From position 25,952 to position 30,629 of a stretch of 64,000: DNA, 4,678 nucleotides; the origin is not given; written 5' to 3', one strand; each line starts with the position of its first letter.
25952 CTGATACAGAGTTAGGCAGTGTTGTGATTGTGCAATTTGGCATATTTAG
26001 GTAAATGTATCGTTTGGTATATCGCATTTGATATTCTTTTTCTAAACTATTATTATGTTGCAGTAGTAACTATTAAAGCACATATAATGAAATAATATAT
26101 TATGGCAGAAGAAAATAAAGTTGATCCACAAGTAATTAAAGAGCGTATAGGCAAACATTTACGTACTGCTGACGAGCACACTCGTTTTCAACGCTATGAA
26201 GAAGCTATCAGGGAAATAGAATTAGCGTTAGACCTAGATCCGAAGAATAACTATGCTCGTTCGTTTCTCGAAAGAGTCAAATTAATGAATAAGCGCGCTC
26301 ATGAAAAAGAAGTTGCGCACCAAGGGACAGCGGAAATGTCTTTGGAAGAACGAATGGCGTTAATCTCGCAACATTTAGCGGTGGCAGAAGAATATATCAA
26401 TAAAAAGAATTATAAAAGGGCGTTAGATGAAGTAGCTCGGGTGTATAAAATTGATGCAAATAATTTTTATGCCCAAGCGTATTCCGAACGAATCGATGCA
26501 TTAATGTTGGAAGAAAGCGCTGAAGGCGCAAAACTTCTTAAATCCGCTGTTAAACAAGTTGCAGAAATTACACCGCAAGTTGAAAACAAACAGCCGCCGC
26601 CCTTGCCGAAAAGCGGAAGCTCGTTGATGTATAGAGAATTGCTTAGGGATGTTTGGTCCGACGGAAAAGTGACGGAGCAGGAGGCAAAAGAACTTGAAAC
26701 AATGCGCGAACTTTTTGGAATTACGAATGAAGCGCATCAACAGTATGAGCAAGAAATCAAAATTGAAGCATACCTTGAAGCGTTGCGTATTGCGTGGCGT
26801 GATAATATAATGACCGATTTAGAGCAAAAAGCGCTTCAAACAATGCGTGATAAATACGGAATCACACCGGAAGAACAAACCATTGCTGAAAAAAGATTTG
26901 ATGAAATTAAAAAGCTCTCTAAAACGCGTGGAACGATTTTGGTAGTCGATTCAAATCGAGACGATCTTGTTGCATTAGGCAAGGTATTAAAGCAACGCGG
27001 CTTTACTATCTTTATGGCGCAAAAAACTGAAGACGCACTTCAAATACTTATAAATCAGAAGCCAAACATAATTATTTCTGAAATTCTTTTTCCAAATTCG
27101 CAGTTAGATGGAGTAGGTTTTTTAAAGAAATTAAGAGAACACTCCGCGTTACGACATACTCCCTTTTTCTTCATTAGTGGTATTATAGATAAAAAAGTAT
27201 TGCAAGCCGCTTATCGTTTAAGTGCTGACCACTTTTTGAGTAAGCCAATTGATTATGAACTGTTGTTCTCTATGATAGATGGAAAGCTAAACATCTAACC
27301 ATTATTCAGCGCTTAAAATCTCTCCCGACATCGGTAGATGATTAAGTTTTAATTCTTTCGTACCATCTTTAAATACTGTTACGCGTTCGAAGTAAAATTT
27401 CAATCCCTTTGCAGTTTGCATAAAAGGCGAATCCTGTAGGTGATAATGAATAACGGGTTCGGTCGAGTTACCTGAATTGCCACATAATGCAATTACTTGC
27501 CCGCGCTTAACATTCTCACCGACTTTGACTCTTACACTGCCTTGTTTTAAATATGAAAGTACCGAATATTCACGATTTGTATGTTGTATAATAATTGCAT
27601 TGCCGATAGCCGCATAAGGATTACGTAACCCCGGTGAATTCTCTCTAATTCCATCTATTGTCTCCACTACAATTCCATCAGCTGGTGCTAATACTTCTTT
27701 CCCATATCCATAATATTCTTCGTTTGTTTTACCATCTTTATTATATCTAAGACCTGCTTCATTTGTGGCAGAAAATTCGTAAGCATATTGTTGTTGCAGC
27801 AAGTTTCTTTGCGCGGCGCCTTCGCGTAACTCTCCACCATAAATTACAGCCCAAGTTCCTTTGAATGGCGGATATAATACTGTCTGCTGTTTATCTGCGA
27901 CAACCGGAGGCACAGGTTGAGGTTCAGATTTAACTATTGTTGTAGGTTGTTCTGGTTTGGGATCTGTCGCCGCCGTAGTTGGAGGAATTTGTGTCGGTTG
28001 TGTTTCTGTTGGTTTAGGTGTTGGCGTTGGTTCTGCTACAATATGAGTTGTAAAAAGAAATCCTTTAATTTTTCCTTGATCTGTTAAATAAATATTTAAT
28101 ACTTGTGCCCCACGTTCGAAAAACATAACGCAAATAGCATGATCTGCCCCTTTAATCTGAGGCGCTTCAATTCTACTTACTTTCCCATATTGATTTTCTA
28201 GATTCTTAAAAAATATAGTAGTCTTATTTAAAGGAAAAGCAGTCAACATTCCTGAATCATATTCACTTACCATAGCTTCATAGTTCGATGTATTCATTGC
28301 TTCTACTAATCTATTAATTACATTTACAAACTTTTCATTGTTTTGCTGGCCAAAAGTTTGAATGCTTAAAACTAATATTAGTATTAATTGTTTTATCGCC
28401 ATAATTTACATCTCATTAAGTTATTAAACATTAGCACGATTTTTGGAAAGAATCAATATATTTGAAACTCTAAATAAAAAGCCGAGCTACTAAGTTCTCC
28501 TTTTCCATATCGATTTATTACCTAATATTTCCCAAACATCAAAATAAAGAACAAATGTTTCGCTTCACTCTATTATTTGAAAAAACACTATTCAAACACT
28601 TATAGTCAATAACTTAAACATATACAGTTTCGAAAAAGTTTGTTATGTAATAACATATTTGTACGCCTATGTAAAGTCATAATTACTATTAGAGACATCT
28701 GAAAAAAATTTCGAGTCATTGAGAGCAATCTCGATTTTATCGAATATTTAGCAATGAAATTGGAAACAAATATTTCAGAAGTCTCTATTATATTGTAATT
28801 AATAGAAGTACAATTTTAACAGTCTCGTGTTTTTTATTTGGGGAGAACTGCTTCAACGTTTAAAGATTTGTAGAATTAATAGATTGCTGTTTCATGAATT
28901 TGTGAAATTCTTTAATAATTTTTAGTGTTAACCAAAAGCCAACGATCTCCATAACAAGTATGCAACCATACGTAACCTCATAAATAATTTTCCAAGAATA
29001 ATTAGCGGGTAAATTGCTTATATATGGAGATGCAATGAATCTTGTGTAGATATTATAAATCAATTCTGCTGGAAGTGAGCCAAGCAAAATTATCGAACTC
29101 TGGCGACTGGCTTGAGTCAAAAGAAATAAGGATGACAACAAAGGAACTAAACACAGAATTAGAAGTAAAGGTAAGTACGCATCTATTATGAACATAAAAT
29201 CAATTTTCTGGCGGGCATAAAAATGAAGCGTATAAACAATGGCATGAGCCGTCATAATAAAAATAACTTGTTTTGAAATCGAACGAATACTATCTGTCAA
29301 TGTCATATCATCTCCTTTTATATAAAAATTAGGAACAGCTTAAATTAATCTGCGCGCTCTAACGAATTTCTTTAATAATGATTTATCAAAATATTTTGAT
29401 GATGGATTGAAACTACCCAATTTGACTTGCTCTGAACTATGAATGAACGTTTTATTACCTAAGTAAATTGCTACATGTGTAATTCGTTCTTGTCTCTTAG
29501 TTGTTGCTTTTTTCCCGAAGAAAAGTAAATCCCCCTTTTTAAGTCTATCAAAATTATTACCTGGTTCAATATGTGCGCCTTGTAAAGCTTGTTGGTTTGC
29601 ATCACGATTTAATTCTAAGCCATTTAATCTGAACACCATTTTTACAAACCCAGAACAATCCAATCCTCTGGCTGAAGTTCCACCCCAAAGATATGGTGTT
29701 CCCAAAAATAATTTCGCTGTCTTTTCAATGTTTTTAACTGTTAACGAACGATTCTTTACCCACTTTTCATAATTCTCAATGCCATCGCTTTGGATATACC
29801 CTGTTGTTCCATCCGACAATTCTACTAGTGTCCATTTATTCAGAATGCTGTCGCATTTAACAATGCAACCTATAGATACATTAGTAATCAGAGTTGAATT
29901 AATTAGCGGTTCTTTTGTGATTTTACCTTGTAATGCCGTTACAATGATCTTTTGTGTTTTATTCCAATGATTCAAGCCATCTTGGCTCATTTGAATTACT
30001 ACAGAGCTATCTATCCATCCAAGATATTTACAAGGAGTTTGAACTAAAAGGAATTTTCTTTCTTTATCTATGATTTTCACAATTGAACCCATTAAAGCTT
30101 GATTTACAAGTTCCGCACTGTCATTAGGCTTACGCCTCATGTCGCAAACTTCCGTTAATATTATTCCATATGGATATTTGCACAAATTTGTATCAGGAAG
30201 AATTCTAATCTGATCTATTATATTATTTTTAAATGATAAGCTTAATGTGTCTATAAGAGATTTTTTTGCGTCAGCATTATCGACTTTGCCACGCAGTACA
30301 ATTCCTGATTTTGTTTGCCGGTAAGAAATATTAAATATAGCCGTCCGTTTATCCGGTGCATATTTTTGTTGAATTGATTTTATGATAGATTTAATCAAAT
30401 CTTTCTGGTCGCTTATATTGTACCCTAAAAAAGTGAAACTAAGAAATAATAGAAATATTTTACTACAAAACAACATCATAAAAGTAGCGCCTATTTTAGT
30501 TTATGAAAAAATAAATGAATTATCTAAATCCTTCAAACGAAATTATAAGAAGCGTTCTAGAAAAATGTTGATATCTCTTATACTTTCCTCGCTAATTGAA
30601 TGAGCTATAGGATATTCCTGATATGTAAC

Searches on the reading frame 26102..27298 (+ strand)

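Call 72: search_protein_families(library=pfam, proteins=[window:26102-27298:+], max_evalue=0.00001)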
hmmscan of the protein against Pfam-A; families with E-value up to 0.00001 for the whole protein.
window:26102-27298:+ (398 aa): 1 family
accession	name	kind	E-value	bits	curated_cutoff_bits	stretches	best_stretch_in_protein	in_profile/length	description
PF00072.30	Response_reg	-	1.7e-15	57.6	30.2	1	279-392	1-110/111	Response regulator receiver domain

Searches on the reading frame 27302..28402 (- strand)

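Call 82: search_protein_families(library=pfam, proteins=[window:27302-28402:-], max_evalue=0.00001)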
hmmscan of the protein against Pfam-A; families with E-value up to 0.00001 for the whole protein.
window:27302-28402:- (366 aa): 1 family
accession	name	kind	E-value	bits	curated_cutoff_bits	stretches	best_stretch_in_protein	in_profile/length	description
PF01551.29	Peptidase_M23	-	9.1e-15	55.1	28.7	1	233-323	12-88/96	Peptidase family M23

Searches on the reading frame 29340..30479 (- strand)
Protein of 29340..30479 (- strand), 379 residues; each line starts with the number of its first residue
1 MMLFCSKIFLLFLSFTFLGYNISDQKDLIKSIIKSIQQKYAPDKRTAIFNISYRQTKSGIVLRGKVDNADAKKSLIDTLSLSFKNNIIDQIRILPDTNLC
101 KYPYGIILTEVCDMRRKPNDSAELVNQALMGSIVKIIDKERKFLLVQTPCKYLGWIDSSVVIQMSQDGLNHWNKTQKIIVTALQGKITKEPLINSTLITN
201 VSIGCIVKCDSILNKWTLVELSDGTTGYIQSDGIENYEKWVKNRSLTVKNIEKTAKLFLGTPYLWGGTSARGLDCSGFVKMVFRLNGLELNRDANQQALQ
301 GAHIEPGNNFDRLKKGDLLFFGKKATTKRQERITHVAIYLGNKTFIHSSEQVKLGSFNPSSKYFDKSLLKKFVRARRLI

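Call 82: search_protein_families(library=pfam, proteins=[window:29340-30479:-], max_evalue=0.00001)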
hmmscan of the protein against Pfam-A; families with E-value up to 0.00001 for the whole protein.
window:29340-30479:- (379 aa): 3 families
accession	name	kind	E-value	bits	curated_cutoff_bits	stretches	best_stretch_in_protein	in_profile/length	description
PF00877.26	NLPC_P60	-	8.3e-26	90.4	23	1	260-370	1-102/105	NlpC/P60 family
PF18348.7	SH3_16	-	6.1e-09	36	25.8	1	114-159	1-47/49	Bacterial dipeptidyl-peptidase Sh3 domain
PF08239.17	SH3_3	-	1.3e-08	35.3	27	0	114-160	5-52/54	Bacterial SH3 domain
